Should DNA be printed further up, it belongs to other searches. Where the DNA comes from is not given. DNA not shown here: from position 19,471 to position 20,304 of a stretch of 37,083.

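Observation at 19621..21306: PUA/EVE-like + TPR + DUF3883-type fusion protein: candidate single-gene nucleic-acid surveillance or defence factor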

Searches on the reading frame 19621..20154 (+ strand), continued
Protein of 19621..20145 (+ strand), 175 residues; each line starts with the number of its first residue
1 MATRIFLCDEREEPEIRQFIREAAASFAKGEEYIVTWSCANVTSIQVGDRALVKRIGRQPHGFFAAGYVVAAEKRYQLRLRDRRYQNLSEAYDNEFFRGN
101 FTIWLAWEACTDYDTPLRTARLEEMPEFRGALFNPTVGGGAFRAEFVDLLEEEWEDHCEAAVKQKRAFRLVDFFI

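Call 42: fold_search(model_id=the predicted structure, library=pdb)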
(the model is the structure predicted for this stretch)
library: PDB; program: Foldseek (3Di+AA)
matches with E <= 10: 312; with E <= 0.001: 3
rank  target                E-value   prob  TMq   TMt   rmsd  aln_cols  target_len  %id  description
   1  2ar1                  3.4e-05  1.00  0.50  0.56   7.2       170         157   12  Structure of Hypothetical protein from Leishmania major (released 2005-08-30)
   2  2eve                  5.3e-04  1.00  0.50  0.58   6.9       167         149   11  X-Ray Crystal Structure of Protein PSPTO5229 from Pseudomonas syringae. Northeast Structural Genomics Consortium Target  (released 2005-11-08)
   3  2p5d                  6.0e-04  1.00  0.47  0.56   5.4       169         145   14  Crystal structure of MJECL36 from Methanocaldococcus jannaschii DSM 2661 (released 2007-09-18)
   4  5y6b_D                1.1e-03  0.99  0.41  0.50   7.8       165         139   12  Crystal structure of ZmASCH Y47F mutant protein from Zymomonas mobilis (released 2018-07-18)
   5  5j3e_B                2.8e-03  0.97  0.44  0.45   8.1       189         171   10  Crystal Structure of Human THYN1 protein in complex with 5-methylcytosine containing DNA (released 2016-04-20)
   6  2g2x_A                3.2e-03  1.00  0.51  0.60   6.8       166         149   10  X-Ray Crystal Structure Protein Q88CH6 from Pseudomonas putida. Northeast Structural Genomics Consortium Target PpR72. (released 2006-03-14)
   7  5j3e_A                3.2e-03  0.98  0.45  0.47   7.6       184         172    8  Crystal Structure of Human THYN1 protein in complex with 5-methylcytosine containing DNA (released 2016-04-20)
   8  3eop_B                8.1e-03  0.97  0.50  0.54   7.0       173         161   10  Crystal Structure of the DUF55 domain of human thymocyte nuclear protein 1 (released 2009-09-29)
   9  9h36_A                1.2e-02  0.77  0.39  0.48   6.4       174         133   13  Crystal structure of the YTHDC2 YTH domain (released 2024-10-30)
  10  2gbs_MODEL_1_A        1.3e-02  0.95  0.46  0.54   5.5       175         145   13  NMR structure of Rpa0253 from Rhodopseudomonas palustris. Northeast structural genomics consortium target RpR3 (released 2006-04-11)
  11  5dno_A                1.5e-02  0.82  0.42  0.45   5.4       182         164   10  Crystal structure of Mmi1 YTH domain complex with RNA (released 2016-04-06)
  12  6fpq_A                1.5e-02  0.75  0.41  0.42   9.0       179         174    8  Structure of S. pombe Mmi1 in complex with 7-mer RNA (released 2018-05-09)
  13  6fpx_E                1.7e-02  0.95  0.49  0.49   5.6       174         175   11  Structure of S. pombe Mmi1 in complex with 11-mer RNA (released 2018-05-09)
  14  5eim_B                2.0e-02  0.77  0.42  0.45   6.0       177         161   12  YTH domain-containing protein mmi1 and RNA complex (released 2016-01-27)
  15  9h35_A                2.0e-02  0.69  0.40  0.48   5.9       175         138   13  Crystal structure of the YTHDC2 YTH domain (released 2024-10-30)
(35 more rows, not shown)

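Call 52: find_related_loci(query=A5, collection=genome_contigs, flank=6000)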
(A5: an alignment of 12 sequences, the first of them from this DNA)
Query A5 (178 aa) in genome_contigs; peptide patterns used: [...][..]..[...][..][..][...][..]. (x = any residue, [..] = any of these).
196 stretches matched a pattern; 69 encode a relative of the query (tblastn E <= 1e-3); 69 distinct loci.
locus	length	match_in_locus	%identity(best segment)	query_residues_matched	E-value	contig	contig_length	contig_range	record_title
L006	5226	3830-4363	94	1-178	5e-115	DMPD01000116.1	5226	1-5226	MAG TPA_asm: Cyanobacteria bacterium UBA8156 contig_9467, whole genome shotgun sequence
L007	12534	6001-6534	62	1-178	1e-76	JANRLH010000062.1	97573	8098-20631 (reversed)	MAG: Pseudanabaenaceae cyanobacterium bins.68 k141_2504190, whole genome shotgun sequence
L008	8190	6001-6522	51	1-174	5e-62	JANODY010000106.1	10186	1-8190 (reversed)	MAG: Cyanobacteria bacterium SOY_65_metabat_81 SOY_65_k141_1120044, whole genome shotgun sequence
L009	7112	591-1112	51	1-174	3e-60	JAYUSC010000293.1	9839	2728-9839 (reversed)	MAG: Pseudanabaena sp. isolate GL117_DN_concoct_61 GL117_DN_concoct_61_292, whole genome shotgun sequence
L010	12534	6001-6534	48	1-178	8e-60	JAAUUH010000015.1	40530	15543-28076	MAG: Oscillatoriales cyanobacterium SM2_2_1 NODE_163_length_40530_cov_10.488503, whole genome shotgun sequence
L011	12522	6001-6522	50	1-174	5e-60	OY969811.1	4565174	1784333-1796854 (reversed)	MAG: uncultured cyanobacterium isolate MFD02832.bin.c.1 genome assembly, chromosome: 1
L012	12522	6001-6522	51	1-174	1e-59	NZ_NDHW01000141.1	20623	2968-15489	Pseudanabaena sp. SR411 Contig_145, whole genome shotgun sequence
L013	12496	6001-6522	49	1-174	1e-59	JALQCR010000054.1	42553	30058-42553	MAG: Pseudanabaena sp. Salubria-1 72, whole genome shotgun sequence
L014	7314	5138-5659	49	1-174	2e-59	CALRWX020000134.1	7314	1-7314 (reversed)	MAG: Pseudanabaena sp. UWO311 isolate JJ-LAS36-244-3-mx-bin629 genome assembly, contig: JJ-LAS36-244-C815, whole genome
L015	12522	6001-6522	49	1-174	2e-59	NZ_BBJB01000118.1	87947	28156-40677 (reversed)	Pseudanabaena sp. lw0831, whole genome shotgun sequence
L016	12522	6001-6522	51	1-174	6e-60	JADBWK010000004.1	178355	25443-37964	MAG: Pseudanabaena sp. M085S1SP2A07QC M085S1_4, whole genome shotgun sequence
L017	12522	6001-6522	49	1-174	3e-59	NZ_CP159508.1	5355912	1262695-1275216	Pseudanabaena minima str. Chao 2107 chromosome, complete genome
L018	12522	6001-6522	49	1-174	4e-59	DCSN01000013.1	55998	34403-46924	MAG TPA_asm: Pseudanabaena sp. UBA1465 UBA1465_contig_588, whole genome shotgun sequence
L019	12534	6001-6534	49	1-178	3e-59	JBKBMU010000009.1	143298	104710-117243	MAG: Pseudanabaenaceae cyanobacterium isolate 21I_055.bin.4 NODE_9_length_143298_cov_12.487275, whole genome shotgun seq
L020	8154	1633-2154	51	1-174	2e-59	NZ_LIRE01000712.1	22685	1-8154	Pseudanabaena sp. 'Roaring Creek' contig-403, whole genome shotgun sequence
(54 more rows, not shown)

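Call 77: search_dna_similar(query=window:19621-20145:+, collection=phages, mode=protein, max_evalue=0.01, max_rows=15)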
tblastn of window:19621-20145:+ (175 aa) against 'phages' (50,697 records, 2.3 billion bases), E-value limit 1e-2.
No match.
